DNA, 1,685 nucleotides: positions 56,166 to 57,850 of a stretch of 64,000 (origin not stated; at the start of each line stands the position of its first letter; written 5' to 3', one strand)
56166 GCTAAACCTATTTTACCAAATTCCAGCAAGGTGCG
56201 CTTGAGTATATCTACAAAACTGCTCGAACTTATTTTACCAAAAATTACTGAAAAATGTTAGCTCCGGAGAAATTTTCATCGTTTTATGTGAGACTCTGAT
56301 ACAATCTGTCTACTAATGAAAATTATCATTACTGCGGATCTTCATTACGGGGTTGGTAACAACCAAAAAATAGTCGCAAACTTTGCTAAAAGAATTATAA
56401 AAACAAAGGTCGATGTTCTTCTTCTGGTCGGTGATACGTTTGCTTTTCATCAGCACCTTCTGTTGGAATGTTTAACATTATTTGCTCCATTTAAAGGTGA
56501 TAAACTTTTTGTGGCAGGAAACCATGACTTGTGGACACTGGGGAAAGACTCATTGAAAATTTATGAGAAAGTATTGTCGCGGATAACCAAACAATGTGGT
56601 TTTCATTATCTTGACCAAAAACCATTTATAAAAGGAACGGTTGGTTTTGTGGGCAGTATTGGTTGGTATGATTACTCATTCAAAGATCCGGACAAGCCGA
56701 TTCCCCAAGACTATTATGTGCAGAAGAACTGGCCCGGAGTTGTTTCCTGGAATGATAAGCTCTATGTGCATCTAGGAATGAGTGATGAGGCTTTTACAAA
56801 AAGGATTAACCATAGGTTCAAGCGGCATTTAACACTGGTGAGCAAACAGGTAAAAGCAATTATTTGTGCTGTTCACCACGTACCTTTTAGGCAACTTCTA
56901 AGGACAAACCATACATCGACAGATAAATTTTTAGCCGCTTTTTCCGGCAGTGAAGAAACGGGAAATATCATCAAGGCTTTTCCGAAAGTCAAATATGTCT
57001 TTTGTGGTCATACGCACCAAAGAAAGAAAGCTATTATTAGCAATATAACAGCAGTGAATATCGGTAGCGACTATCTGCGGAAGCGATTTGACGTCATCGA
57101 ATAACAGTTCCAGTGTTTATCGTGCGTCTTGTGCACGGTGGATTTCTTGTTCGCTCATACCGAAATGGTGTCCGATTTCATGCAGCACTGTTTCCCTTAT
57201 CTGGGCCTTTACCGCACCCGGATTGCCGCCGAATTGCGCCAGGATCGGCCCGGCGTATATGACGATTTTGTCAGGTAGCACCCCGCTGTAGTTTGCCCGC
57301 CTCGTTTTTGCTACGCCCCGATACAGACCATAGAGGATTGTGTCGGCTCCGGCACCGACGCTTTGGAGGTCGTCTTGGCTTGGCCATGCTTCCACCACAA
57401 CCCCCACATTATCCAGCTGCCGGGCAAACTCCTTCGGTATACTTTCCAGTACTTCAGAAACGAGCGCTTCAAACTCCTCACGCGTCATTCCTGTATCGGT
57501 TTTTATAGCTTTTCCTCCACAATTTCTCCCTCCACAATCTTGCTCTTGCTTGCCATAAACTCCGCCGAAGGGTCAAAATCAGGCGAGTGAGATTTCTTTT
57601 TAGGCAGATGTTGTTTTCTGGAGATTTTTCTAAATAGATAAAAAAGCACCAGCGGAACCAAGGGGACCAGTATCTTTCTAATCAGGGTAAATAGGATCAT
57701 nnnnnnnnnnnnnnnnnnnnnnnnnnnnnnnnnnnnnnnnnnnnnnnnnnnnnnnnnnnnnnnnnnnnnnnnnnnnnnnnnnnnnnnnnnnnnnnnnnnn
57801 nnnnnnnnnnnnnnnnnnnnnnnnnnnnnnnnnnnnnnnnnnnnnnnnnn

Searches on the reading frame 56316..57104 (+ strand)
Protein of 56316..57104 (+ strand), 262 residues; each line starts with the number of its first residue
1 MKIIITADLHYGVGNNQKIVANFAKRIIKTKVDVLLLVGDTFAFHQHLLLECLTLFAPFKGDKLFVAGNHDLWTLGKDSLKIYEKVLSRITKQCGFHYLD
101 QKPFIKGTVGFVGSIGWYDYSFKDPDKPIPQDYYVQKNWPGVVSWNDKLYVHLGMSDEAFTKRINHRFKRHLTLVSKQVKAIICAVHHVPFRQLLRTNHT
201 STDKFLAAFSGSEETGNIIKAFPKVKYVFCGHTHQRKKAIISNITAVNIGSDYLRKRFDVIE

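Call 7: search_protein_families(library=pfam, proteins=[window:56316-57104:+])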
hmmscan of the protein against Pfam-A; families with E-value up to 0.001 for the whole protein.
window:56316-57104:+ (262 aa): 2 families
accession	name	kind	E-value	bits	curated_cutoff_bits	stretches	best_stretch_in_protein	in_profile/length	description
PF00149.33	Metallophos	-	2.5e-14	54.6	21.5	1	1-235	1-190/191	Calcineurin-like phosphoesterase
PF12850.12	Metallophos_2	-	8.5e-11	42.5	27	1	1-75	1-60/154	Calcineurin-like phosphoesterase superfamily domain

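Call 44: find_encoding_contigs(protein=window:56316-57104:+, flank=10000, max_places=6)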
Protein window:56316-57104:+ (262 aa): 1 contig read that carries it; 1 place shown.
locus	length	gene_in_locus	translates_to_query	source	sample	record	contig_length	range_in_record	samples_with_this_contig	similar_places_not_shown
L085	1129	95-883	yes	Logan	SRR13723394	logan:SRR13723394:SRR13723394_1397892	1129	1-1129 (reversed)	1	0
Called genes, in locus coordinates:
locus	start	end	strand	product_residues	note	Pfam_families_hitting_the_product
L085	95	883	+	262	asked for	PF00149:Metallophos, PF12850:Metallophos_2 (faint)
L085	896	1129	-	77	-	?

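Call 53: search_protein_families(library=ncbifam, proteins=[window:56316-57104:+], max_evalue=0.00001)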
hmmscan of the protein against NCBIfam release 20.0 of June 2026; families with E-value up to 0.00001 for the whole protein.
window:56316-57104:+ (262 aa): 1 family
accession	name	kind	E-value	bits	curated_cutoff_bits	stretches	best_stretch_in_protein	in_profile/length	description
TIGR03729.1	acc_ester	subfamily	6.4e-31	107.6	148.25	1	2-241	1-226/239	putative phosphoesterase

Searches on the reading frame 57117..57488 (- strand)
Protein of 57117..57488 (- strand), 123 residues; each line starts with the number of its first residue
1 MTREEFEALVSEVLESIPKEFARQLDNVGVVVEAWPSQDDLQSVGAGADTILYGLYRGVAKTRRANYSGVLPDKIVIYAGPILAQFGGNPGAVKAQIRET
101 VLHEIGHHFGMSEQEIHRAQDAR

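Call 7: search_protein_families(library=pfam, proteins=[window:57117-57488:-])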
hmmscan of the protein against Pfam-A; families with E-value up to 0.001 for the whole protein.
window:57117-57488:- (123 aa): 1 family
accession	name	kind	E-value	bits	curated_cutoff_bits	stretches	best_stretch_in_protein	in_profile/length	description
PF06262.17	Zincin_1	-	1.9e-26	92.3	22.4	1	25-119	1-95/97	Zincin-like metallopeptidase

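Call 10: find_encoding_contigs(protein=window:57117-57488:-, flank=10000, max_places=6)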
Protein window:57117-57488:- (123 aa): no gene with exactly this product is on record in the collection.

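Call 51: find_homologous_proteins(query=window:57117-57488:-, max_evalue=0.00001)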
Query window:57117-57488:- (123 aa): 780 proteins with E <= 0.00001 among 787 candidates; the best 120 are listed.
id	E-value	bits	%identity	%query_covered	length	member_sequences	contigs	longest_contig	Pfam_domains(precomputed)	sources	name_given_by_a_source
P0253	9.7e-69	247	93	100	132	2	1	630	PF06262.18,PF28222.1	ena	-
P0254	2.1e-68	246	93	100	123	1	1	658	PF06262.18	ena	-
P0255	3.2e-66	239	90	100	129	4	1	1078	PF06262.18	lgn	-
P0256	4.9e-66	238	90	100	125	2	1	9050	PF06262.18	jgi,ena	-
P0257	2.5e-64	232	88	100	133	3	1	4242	PF06262.18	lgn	-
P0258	1.1e-63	230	88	98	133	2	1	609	PF06262.18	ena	-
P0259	3.7e-63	229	86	100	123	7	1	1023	PF06262.18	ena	-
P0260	6.4e-63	228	87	98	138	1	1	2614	PF06262.18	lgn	-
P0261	3.6e-62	225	86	100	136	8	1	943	PF06262.18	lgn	-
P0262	4.0e-62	225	85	100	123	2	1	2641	PF06262.18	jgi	-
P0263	4.1e-62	225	85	100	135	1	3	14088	PF06262.18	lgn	-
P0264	5.1e-62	225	85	100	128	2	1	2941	PF06262.18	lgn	-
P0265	1.2e-61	224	85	100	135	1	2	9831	PF06262.18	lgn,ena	-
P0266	2.0e-61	223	83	100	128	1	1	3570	PF06262.18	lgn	-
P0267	1.2e-60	221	82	100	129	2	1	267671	PF06262.18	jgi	-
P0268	3.1e-59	216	84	98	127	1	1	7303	PF06262.18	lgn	-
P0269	1.8e-58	213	83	98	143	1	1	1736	PF06262.18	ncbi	-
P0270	3.2e-58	213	86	96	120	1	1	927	PF06262.18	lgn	-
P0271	3.1e-56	206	82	93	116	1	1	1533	PF06262.18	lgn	-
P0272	2.2e-55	204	85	90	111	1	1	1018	PF06262.18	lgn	-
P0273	3.0e-55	203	76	98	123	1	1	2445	PF06262.18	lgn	-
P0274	6.4e-54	199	84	91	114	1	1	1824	PF06262.18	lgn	-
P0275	2.7e-52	194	71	98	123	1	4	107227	PF06262.18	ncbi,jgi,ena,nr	ncbi:metallopeptidase family protein [Patescibacteria group bacterium]|nr:metallopeptidase family pr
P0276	4.5e-49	183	70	98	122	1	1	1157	PF06262.18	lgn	-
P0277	2.4e-47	178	67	99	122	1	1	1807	PF06262.18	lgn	-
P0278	6.9e-45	170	65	98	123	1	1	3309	PF06262.18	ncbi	-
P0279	5.5e-44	167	68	98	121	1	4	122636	PF06262.18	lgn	-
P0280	6.8e-44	166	66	94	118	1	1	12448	PF06262.18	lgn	-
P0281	7.8e-44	166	63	97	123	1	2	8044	PF06262.18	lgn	-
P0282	1.2e-43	166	66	98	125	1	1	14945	PF06262.18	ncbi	-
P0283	1.4e-43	165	63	98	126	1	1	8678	PF06262.18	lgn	-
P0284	4.2e-43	164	60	97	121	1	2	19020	PF06262.18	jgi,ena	-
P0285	5.6e-43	164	63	98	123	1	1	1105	PF06262.18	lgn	-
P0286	5.9e-43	163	64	98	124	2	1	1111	PF06262.18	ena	-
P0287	7.5e-42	160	63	98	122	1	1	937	PF06262.18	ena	-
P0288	1.1e-41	159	65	95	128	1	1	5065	PF06262.18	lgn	-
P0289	1.6e-41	159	59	97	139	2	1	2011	PF06262.18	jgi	jgi:predicted Zn-dependent protease with MMP-like domain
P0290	4.9e-41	157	62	98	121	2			PF06262.18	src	-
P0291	6.3e-41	157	60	97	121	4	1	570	PF06262.18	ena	-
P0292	8.4e-41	157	62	98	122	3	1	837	PF06262.18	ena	-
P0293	9.0e-41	156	63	98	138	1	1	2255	PF06262.18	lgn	-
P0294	1.0e-40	156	60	98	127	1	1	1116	PF06262.18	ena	-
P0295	1.4e-40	156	61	97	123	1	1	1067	PF06262.18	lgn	-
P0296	1.5e-40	156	58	98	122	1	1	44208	PF06262.18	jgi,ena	-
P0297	2.4e-40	155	57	97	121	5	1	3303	PF06262.18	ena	-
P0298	2.5e-40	155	59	97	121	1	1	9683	PF06262.18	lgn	-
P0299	5.4e-40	154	61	97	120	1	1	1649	PF06262.18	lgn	-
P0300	6.0e-40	154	60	97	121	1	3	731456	PF06262.18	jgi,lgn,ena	jgi:predicted Zn-dependent protease with MMP-like domain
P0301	9.1e-40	153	60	100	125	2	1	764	PF06262.18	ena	-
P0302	9.1e-40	153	58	97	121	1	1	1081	PF06262.18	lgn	-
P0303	2.0e-39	152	58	97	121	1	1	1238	PF06262.18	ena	-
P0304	2.0e-39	152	63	91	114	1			PF06262.18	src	-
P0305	2.4e-39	152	59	97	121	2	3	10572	PF06262.18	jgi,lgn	jgi:predicted Zn-dependent protease with MMP-like domain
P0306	2.9e-39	152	59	98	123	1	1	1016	PF06262.18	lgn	-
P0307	3.1e-39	151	59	97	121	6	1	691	PF06262.18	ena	-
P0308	3.2e-39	151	58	97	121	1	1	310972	PF06262.18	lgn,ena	-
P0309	3.3e-39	151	58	98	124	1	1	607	PF06262.18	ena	-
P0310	5.6e-39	151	57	98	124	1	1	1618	PF06262.18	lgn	-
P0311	7.5e-39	150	55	97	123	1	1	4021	PF06262.18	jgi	jgi:predicted Zn-dependent protease with MMP-like domain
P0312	7.6e-39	150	58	97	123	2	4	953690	PF06262.18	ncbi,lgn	-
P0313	8.4e-39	150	58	97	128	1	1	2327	PF06262.18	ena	-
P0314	1.6e-38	149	57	100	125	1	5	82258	PF06262.18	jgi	jgi:predicted Zn-dependent protease with MMP-like domain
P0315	1.6e-38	149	60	98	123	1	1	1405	PF06262.18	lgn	-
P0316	2.4e-38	149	56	97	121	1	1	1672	PF06262.18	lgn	-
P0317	2.8e-38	148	58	97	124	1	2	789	PF06262.18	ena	-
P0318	4.2e-38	148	59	98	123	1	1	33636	PF06262.18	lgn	-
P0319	4.4e-38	148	60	97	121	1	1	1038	PF06262.18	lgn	-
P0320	6.1e-38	147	58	95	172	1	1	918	PF06262.18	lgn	-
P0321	8.8e-38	147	59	97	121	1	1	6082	PF06262.18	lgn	-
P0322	1.3e-37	146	55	97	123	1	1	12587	PF06262.18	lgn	-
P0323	1.4e-37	146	58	100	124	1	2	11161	PF06262.18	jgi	jgi:predicted Zn-dependent protease with MMP-like domain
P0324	1.9e-37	146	61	90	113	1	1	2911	PF06262.18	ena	-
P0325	2.3e-37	145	58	97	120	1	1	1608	PF06262.18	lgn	-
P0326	2.5e-37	145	58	98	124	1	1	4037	PF06262.18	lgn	-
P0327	2.7e-37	145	56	97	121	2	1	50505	PF06262.18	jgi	jgi:predicted Zn-dependent protease with MMP-like domain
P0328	3.9e-37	145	56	97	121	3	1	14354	PF06262.18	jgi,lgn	-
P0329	4.2e-37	145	56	97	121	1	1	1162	PF06262.18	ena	-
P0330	4.2e-37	145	57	98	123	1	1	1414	PF06262.18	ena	-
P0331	6.2e-37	144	60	98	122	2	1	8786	PF06262.18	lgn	-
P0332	6.3e-37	144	58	97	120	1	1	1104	PF06262.18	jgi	jgi:predicted Zn-dependent protease with MMP-like domain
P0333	7.7e-37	144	56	97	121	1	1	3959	PF06262.18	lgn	-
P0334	8.2e-37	144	59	93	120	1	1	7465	PF06262.18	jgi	jgi:predicted Zn-dependent protease with MMP-like domain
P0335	1.0e-36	143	59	98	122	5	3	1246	PF06262.18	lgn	-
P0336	1.2e-36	143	62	97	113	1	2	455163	PF06262.18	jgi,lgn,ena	jgi:predicted Zn-dependent protease with MMP-like domain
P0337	1.8e-36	143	54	94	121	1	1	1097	PF06262.18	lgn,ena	-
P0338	2.0e-36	142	54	100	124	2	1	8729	PF06262.18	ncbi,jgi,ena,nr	ncbi:MAG TPA: metallopeptidase family protein [Patescibacteria group bacterium]|nr:metallopeptidase 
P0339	2.0e-36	142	52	94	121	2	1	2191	PF06262.18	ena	-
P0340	2.5e-36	142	60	98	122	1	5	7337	PF06262.18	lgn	-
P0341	3.3e-36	142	53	100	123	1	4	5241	PF06262.18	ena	-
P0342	3.6e-36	142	55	97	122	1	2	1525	PF06262.18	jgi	jgi:predicted Zn-dependent protease with MMP-like domain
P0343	3.7e-36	142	57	98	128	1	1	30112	PF06262.18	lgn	-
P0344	3.9e-36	141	56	97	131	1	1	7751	PF06262.18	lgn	-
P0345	4.3e-36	141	55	98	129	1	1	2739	PF06262.18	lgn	-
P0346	4.7e-36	141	54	100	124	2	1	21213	PF06262.18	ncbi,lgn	-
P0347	5.1e-36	141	56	98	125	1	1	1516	PF06262.18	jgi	jgi:predicted Zn-dependent protease with MMP-like domain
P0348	6.2e-36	141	55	98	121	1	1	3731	PF06262.18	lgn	-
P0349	6.8e-36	141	51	100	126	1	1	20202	PF06262.18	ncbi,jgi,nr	ncbi:metallopeptidase family protein [Candidatus Microgenomates bacterium]|nr:MAG: metallopeptidase 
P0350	8.1e-36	140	59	97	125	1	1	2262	PF06262.18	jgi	jgi:predicted Zn-dependent protease with MMP-like domain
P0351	8.2e-36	140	55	97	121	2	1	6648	PF06262.18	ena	-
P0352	8.6e-36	140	57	98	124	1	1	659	PF06262.18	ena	-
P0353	1.1e-35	140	55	98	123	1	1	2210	PF06262.18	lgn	-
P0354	1.1e-35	140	52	97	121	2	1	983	PF06262.18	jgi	-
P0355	1.2e-35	140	55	97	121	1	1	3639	PF06262.18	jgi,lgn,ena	jgi:predicted Zn-dependent protease with MMP-like domain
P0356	1.2e-35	140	54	100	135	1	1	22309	PF06262.18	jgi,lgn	-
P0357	1.3e-35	140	55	97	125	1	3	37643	PF06262.18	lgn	-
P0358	2.0e-35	139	53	99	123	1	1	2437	PF06262.18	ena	-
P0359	2.7e-35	139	59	97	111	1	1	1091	PF06262.18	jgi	jgi:predicted Zn-dependent protease with MMP-like domain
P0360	2.7e-35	139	54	100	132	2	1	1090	PF06262.18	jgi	-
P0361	3.0e-35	139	56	98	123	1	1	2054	PF06262.18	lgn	-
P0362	3.1e-35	139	57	100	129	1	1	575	PF06262.18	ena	-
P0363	3.5e-35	138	55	98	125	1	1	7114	PF06262.18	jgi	jgi:predicted Zn-dependent protease with MMP-like domain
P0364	4.2e-35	138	56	97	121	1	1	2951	PF06262.18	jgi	jgi:predicted Zn-dependent protease with MMP-like domain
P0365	4.3e-35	138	52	97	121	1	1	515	PF06262.18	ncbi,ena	-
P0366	4.3e-35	138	54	99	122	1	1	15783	PF06262.18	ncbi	-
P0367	4.7e-35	138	56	98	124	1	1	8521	PF06262.18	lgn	-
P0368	4.8e-35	138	58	98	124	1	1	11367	PF06262.18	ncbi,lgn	-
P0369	4.9e-35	138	56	97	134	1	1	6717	PF06262.18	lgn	-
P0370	5.8e-35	138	56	97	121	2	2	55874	PF06262.18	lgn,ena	-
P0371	6.4e-35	138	52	99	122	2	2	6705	PF06262.18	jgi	jgi:predicted Zn-dependent protease with MMP-like domain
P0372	6.6e-35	137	57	97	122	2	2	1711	PF06262.18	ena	-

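Call 53: search_protein_families(library=ncbifam, proteins=[window:57117-57488:-], max_evalue=0.00001)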
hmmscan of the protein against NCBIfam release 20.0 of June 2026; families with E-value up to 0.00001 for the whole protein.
window:57117-57488:- (123 aa): 0 families

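Call 61: search_solved_structures(query=window:57117-57488:-, max_evalue=0.01, show_alignments=1)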
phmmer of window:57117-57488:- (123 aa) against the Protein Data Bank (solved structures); distinct sequences matched with E-value up to 0.01: 2.
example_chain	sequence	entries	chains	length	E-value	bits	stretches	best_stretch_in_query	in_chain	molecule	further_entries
3e11_A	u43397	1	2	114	1.1e-19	73.8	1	4-118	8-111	predicted zincin-like metalloprotease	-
2ejq_A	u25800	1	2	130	0.00015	25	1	1-110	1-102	Hypothetical protein TTHA0227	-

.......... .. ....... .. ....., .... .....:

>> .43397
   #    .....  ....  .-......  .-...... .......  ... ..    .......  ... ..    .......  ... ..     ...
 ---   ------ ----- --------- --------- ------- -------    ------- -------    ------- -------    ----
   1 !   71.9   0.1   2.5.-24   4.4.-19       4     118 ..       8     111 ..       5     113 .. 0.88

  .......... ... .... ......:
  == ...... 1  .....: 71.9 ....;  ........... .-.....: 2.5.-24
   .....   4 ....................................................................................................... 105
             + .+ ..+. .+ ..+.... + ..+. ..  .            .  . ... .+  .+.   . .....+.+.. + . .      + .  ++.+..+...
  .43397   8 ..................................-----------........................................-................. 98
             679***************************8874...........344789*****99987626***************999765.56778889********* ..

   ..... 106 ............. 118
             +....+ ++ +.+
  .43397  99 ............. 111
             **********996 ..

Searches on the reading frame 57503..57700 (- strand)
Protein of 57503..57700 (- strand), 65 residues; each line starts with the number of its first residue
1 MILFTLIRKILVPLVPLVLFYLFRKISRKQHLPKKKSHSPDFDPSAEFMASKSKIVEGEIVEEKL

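Call 70: search_protein_families(library=pfam, proteins=[window:57506-57700:-], max_evalue=10)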
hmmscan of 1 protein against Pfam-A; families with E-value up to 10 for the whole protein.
seq(65 aa): 1 family
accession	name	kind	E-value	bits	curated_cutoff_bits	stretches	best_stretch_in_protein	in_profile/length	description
PF18179.6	SUa-2TM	-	0.14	11.9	25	1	9-36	66-93/279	SMODS- and Ubiquitin system-associated 2TM effector domain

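Call 76: search_protein_representatives(protein=window:57503-57700:-)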
Query: 65 residues. Proteins with E-value up to 0.001 (for the whole library): 11; up to 1e-10: 1; up to 1e-30: 1. The best 11 are listed.
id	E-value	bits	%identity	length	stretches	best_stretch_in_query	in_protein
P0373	7.0e-34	129.7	100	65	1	1-65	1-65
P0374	5.3e-10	54.8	41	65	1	1-64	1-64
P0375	7.5e-10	54.3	50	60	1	1-61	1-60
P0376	1.4e-08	50.3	52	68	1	1-63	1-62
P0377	4.8e-08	48.6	38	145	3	16-64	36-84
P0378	3.5e-07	45.9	67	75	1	1-63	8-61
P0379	3.0e-05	39.8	61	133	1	1-36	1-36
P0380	3.3e-05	39.7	32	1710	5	4-47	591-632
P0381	7.7e-05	38.6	57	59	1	1-63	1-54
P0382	1.2e-04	37.9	62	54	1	31-64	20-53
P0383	7.9e-04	35.4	51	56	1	1-64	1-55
